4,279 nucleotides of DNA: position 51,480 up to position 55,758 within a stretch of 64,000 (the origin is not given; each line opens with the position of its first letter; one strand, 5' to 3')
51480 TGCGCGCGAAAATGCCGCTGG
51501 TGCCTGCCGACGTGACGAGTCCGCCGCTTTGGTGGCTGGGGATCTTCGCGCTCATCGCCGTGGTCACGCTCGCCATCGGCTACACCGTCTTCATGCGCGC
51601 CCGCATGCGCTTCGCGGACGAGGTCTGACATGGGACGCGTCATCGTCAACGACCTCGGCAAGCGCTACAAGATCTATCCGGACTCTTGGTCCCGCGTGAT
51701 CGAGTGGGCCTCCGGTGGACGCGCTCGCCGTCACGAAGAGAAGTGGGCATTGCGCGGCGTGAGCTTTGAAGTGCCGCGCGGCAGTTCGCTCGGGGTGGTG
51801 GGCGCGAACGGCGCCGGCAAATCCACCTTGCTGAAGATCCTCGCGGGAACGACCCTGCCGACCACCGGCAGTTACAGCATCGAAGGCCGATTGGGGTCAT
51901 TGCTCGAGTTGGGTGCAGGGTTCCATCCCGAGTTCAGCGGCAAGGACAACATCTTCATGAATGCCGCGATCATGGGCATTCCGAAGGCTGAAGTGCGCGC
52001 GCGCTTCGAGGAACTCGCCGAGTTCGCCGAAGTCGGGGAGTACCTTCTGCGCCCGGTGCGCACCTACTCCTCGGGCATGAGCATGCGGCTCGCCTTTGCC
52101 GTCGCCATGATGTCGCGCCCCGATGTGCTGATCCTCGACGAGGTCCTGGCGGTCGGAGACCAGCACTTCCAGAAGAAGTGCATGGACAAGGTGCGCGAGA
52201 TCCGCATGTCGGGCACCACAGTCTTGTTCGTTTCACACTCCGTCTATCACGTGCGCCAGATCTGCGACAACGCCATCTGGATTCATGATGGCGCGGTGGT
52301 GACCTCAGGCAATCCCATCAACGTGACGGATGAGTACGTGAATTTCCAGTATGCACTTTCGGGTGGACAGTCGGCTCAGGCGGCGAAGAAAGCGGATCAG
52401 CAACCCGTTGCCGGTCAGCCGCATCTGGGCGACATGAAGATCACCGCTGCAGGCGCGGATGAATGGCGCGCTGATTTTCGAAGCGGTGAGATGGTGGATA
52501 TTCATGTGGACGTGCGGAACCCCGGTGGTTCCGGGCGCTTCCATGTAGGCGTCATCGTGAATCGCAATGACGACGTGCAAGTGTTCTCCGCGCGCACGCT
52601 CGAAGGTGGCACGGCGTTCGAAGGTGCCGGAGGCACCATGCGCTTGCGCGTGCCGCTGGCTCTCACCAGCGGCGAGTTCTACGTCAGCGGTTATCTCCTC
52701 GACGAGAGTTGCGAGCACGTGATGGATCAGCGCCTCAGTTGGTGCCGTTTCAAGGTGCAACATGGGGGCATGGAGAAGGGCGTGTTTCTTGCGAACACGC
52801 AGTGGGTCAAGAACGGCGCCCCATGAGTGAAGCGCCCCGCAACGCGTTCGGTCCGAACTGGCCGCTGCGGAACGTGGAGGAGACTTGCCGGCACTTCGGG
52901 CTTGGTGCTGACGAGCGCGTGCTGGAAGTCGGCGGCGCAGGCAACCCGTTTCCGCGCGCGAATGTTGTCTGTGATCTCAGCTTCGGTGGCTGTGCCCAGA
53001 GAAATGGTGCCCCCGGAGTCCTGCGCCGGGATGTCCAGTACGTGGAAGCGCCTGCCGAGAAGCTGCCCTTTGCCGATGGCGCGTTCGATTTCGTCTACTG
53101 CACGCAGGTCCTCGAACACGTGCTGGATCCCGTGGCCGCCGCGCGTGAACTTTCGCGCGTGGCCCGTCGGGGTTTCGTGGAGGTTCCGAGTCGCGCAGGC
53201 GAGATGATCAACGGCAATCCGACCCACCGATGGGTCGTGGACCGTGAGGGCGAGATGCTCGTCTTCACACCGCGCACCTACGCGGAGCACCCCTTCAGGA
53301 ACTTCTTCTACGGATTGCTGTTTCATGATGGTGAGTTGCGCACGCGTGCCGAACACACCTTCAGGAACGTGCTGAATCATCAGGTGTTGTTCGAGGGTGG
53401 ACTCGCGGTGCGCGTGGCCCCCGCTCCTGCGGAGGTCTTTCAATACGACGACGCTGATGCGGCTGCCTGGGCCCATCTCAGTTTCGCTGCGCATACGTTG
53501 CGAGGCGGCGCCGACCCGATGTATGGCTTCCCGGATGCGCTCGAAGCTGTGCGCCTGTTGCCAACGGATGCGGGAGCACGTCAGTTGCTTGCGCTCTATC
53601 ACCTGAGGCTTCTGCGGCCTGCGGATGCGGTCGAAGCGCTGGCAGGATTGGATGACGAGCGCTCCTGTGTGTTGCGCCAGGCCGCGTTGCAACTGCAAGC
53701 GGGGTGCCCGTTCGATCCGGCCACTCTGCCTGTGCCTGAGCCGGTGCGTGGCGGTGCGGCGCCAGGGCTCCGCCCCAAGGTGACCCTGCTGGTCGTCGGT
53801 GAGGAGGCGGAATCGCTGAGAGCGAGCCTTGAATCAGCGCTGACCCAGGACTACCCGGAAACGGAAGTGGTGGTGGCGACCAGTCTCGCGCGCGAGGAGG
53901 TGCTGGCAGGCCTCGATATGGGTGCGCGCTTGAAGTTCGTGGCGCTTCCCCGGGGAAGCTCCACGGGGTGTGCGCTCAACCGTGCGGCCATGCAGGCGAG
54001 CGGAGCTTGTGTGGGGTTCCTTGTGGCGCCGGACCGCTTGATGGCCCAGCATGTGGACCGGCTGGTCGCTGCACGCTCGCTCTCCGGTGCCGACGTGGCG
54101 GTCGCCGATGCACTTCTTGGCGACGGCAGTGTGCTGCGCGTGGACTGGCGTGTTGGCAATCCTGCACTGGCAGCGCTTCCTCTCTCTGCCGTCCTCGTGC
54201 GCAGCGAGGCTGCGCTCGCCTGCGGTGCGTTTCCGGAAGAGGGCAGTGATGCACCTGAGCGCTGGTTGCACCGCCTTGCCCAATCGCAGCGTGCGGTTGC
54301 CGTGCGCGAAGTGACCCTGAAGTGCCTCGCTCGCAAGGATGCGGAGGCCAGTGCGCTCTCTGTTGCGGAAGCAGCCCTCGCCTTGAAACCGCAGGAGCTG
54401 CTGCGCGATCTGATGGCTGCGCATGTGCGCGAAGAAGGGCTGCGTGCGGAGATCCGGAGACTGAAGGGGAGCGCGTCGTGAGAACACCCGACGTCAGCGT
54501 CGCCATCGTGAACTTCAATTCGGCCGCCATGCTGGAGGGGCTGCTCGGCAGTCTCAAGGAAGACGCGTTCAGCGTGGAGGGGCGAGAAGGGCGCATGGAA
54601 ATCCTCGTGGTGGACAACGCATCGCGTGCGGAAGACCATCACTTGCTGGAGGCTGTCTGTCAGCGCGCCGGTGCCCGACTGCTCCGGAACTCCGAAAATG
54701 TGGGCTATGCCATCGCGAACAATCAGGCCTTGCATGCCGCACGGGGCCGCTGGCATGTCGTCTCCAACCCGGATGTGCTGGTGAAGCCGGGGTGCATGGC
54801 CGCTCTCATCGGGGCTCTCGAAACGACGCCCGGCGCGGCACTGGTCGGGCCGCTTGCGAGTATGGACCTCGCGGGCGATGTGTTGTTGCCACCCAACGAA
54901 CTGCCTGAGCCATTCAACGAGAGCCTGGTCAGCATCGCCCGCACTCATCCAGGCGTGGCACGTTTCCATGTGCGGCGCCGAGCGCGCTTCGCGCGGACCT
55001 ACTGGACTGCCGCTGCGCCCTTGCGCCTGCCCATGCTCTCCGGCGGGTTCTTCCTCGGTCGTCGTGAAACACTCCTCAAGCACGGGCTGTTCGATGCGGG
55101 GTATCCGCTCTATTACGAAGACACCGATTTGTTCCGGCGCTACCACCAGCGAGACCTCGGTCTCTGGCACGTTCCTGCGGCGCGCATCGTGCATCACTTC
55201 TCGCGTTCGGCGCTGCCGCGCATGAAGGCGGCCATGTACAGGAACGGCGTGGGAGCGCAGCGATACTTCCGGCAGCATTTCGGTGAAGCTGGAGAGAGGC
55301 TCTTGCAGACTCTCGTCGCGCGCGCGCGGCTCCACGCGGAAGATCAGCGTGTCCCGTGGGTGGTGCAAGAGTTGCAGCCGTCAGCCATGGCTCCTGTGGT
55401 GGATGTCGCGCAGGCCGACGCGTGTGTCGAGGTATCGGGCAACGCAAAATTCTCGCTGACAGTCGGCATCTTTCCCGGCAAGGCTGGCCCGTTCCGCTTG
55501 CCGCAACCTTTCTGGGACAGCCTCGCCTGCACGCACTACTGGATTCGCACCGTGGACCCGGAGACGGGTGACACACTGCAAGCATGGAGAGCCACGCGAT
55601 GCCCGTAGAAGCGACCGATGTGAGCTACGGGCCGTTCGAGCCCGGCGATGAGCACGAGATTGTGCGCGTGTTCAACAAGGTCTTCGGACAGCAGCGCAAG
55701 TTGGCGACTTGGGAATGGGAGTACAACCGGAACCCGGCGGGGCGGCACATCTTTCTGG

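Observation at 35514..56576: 21-kb envelope-glycan locus joining a Wzm/Wzt exporter pathway to four GT-C-fold membrane transferases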

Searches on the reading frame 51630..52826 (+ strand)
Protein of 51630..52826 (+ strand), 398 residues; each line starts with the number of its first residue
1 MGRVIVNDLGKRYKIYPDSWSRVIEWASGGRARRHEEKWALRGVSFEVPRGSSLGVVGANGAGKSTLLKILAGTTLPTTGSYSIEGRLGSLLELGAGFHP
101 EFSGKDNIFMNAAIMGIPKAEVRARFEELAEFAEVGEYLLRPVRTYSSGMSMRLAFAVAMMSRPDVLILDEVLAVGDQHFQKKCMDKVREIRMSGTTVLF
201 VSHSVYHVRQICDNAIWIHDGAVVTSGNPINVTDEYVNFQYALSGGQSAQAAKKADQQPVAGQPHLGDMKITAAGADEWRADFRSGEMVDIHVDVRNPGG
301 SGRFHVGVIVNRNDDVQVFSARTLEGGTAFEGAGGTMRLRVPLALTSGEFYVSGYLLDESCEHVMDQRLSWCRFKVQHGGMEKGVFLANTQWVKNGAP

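Call 5: search_protein_families(library=pfam, proteins=[window:51630-52826:+], max_evalue=0.01)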
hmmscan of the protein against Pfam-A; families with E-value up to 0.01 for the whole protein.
window:51630-52826:+ (398 aa): 4 families
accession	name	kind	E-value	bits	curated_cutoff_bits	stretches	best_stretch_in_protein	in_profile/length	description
PF00005.33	ABC_tran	-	9.6e-21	75.3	25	1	41-172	1-135/137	ABC transporter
PF14524.12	Wzt_C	-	3.9e-06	27.3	30.4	1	278-381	23-134/143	Wzt C-terminal domain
PF13304.12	AAA_21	-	4e-05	24.3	27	1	55-72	3-20/304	AAA domain, putative AbiEii toxin, Type IV TA system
PF02463.25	SMC_N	-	0.0095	15.8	40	0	55-69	28-42/220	RecF/RecN/SMC N terminal domain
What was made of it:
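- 51630..52826 (+): L: Wzt nucleotide-binding protein with a C-terminal carbohydrate-binding-type domain (398 aa). Wzt_C 27.3 bits against cut-off 30.4 (call 5).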

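Call 47: search_solved_structures(query=window:51630-52826:+, max_evalue=1e-10, show_alignments=1)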
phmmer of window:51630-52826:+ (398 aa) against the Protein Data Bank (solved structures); distinct sequences matched with E-value up to 1e-10: 270 (the best 60 are shown).
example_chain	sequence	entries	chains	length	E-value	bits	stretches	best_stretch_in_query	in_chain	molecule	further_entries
8dku_A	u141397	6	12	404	5.2e-66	226.5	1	6-365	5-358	ABC transporter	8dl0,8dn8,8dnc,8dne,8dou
7k2t_A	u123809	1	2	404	1.4e-65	225.2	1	6-365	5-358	ABC transporter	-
6amx_A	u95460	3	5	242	3.9e-65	223.7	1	6-238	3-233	ABC transporter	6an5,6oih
6m96_A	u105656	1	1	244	7.5e-65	222.7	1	6-238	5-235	ABC transporter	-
6jbh_A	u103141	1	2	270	1.5e-56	195.4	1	4-240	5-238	TarH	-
7dd0_A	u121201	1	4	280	1.5e-50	175.6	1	37-239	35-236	Teichoic acids export ATP-binding protein TagH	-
9cfl_B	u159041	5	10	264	1.6e-45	159.1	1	6-239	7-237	Teichoic acids export ATP-binding protein TagH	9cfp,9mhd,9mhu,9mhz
9qhw_C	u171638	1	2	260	9e-45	156.6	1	39-236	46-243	ABC transporter ATP-binding protein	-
9qfx_C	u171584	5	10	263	9.1e-45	156.6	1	39-236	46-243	ABC transporter ATP-binding protein | Probable o-antigen/lipopolysaccharide transport ATP-binding protein ABC transporter RfbE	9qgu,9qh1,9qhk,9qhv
9qhx_C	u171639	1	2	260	2.3e-44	155.3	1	39-236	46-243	ABC transporter ATP-binding protein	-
9qhj_C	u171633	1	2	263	2.3e-44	155.2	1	39-236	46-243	Probable o-antigen/lipopolysaccharide transport ATP-binding protein ABC transporter RfbE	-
8tsi_A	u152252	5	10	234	2.4e-30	109.1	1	35-222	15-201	ABC transporter ATP-binding protein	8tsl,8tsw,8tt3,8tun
8tsh_A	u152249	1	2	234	6.3e-30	107.8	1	35-222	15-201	ABC transporter ATP-binding protein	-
8wd9_D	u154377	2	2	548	2.3e-27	99.3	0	129-228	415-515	Probable dipeptide-transport ATP-binding protein ABC transporter DppD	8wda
8wdb_D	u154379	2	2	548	1.6e-26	96.5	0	129-228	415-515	Probable dipeptide-transport ATP-binding protein ABC transporter DppD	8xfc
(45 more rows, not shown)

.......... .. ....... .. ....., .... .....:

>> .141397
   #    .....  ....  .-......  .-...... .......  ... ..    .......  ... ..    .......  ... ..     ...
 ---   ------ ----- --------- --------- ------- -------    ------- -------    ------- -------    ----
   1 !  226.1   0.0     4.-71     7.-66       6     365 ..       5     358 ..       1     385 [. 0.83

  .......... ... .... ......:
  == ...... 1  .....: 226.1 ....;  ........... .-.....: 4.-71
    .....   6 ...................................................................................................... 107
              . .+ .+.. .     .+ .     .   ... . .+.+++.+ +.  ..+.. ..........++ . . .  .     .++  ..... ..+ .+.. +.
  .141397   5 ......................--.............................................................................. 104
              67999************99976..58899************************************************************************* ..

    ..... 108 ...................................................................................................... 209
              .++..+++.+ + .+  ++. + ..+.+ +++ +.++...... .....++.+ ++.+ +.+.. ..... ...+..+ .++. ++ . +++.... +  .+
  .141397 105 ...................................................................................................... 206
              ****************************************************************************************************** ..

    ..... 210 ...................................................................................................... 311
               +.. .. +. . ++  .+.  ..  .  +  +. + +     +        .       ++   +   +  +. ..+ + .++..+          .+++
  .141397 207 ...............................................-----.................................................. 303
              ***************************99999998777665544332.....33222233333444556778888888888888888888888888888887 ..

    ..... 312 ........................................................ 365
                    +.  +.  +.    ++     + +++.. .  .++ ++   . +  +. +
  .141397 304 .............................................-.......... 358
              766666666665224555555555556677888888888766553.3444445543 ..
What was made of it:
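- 51630..52826 (+): Full-length Aquifex aeolicus Wzt (8dku/7k2t) at E 5e-66, aligned 6-365 (call 47).
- On ABC-transporter-dependent (Wzm/Wzt) glycan export: L against A. aeolicus Wzt at E 5e-66, and against TarH/TagH and mycobacterial RfbE/Wzt at 1e-45 to 1e-57 (call 47).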

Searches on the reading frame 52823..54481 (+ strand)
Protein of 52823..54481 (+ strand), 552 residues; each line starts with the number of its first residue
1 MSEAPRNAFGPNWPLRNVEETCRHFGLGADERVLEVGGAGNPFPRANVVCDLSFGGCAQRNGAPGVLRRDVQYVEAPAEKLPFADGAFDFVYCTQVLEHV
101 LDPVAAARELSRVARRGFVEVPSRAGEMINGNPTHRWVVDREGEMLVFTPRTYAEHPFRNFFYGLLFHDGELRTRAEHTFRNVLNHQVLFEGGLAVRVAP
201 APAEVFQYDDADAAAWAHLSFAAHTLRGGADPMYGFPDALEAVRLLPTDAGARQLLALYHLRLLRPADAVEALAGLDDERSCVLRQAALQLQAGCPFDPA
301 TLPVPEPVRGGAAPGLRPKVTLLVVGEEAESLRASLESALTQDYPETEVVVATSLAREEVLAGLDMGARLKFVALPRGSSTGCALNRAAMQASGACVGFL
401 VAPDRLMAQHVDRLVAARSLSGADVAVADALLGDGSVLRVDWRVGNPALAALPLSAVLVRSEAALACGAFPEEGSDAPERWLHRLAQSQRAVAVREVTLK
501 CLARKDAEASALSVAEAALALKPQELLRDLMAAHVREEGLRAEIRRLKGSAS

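Call 5: search_protein_families(library=pfam, proteins=[window:52823-54481:+], max_evalue=0.01)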
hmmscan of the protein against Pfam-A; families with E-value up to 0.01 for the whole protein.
window:52823-54481:+ (552 aa): 7 families
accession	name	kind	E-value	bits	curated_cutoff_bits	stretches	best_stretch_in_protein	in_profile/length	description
PF08241.18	Methyltransf_11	-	3.8e-13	50.3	21.2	1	57-117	31-90/95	Methyltransferase domain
PF13649.12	Methyltransf_25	-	6.2e-07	30.5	27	1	63-117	43-96/97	Methyltransferase domain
PF13489.12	Methyltransf_23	-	1.4e-05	25.3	27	1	28-119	21-114/164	Methyltransferase domain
PF00535.33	Glycos_transf_2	-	0.00015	22.2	23.3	1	328-428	9-113/168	Glycosyl transferase family 2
PF08242.18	Methyltransf_12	-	0.00077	20.6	30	1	52-117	28-95/98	Methyltransferase domain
PF01209.24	Ubie_methyltran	-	0.0014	18.5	20.1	1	69-117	98-146/233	ubiE/COQ5 methyltransferase family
PF13847.12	Methyltransf_31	-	0.0039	17.3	27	1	73-117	58-104/145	Methyltransferase domain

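Call 8: search_protein_families(library=ncbifam, proteins=[window:52823-54481:+], max_evalue=0.001)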
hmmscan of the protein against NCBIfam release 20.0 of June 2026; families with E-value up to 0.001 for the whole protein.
window:52823-54481:+ (552 aa): 6 families
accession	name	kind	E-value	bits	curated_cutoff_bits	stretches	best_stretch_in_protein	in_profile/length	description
NF001241.0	PRK00216.1-2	equivalog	3.2e-06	27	327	1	48-117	77-142/231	demethylmenaquinone methyltransferase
NF040539.1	AST_met_ArsM_2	exception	1.8e-05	24.7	240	1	66-117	107-158/262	putative arsinothricin biosynthesis methyltransferase ArsM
NF045667.1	MTase_DVU1556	equivalog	0.00028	20.4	155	1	69-117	66-114/213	DVU_1556 family methyltransferase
NF001240.0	PRK00216.1-1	equivalog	0.00044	19.4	378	1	69-117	115-163/251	bifunctional demethylmenaquinone methyltransferase/2-methoxy-6-polyprenyl-1,4-benzoquinol methylase UbiE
NF001242.0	PRK00216.1-3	equivalog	0.00068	19.1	351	0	67-117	120-170/258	bifunctional demethylmenaquinone methyltransferase/2-methoxy-6-polyprenyl-1,4-benzoquinol methylase UbiE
NF041675.1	sarc_dimgly_tmase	equivalog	0.00073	19.6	550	0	71-117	118-164/278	sarcosine/dimethylglycine N-methyltransferase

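Call 48: search_solved_structures(query=window:52823-54481:+, max_evalue=0.1)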
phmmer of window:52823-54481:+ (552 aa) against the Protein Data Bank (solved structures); distinct sequences matched with E-value up to 0.1: 5.
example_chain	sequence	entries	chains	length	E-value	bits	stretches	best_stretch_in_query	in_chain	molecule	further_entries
6uv6_A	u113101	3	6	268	4.4e-05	25.8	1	52-119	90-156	D-glucose O-methyltransferase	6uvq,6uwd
3bus_A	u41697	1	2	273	0.00026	23.3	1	28-118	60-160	Methyltransferase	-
1xxl_A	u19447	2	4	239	0.0026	20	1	69-116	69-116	YcgJ protein | ycgJ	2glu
1vl5_A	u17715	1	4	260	0.0028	19.9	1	39-117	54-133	unknown conserved protein BH2331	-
3mgg_A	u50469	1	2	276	0.0032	19.7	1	69-117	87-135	Methyltransferase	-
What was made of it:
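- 52823..54481 (+): M: methyltransferase, helical linker, degenerate GT2-like domain and a conserved C-terminal helix (552 aa). Candidate chain terminator or capping enzyme. Weak match to sugar O-methyltransferase 6uv6 (call 48).
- On ABC-transporter-dependent (Wzm/Wzt) glycan export: It has no PDB match to WbdD at E<=0.1 (call 48).
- M shows no detectable similarity to WbdD (call 48).
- Tried and rejected: The search for WbdD-like features in M found only generic methyltransferases (call 48).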

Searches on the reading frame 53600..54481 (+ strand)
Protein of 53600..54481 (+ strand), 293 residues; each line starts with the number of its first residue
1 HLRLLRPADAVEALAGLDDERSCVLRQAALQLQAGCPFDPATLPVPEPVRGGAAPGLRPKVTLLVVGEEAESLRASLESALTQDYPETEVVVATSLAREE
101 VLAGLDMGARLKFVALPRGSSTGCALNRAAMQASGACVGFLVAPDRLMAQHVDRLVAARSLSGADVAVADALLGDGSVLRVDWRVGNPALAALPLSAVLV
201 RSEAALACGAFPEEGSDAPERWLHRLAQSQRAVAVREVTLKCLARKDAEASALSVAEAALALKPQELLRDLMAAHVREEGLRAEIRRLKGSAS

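Call 73: search_protein_families(library=pfam, proteins=[window:53600-54481:+], max_evalue=1)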
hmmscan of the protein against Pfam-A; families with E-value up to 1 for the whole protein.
window:53600-54481:+ (293 aa): 2 families
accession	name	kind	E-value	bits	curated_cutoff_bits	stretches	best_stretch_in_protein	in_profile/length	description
PF00535.33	Glycos_transf_2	-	3.7e-05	24.2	23.3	1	69-169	9-113/168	Glycosyl transferase family 2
PF13641.12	Glyco_tranf_2_3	-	0.13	12.6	27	1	68-142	11-94/230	Glycosyltransferase like family 2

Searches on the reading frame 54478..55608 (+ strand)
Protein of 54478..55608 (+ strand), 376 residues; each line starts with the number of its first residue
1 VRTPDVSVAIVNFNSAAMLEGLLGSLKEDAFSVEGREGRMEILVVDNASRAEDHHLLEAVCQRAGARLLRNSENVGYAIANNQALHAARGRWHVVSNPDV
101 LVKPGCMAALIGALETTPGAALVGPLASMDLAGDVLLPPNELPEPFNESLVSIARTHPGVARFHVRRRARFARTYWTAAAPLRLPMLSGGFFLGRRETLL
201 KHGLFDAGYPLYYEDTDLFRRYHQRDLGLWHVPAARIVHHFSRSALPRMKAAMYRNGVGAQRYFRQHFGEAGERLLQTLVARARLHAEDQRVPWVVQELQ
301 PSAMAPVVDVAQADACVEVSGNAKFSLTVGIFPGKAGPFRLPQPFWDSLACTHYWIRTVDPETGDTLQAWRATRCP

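Call 5: search_protein_families(library=pfam, proteins=[window:54478-55608:+], max_evalue=0.01)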
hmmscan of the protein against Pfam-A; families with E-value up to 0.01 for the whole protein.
window:54478-55608:+ (376 aa): 2 families
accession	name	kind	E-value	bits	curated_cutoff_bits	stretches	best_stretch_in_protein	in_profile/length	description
PF00535.33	Glycos_transf_2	-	1.8e-16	61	23.3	1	7-125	1-114/168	Glycosyl transferase family 2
PF13641.12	Glyco_tranf_2_3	-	7.1e-08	33.2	27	1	4-244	1-216/230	Glycosyltransferase like family 2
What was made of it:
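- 54478..55608 (+): N: GT2 glycosyltransferase (376 aa), the only clearly intact cytoplasmic polymerising GT. Glycos_transf_2 61 bits, Glyco_tranf_2_3 33 bits (call 5).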
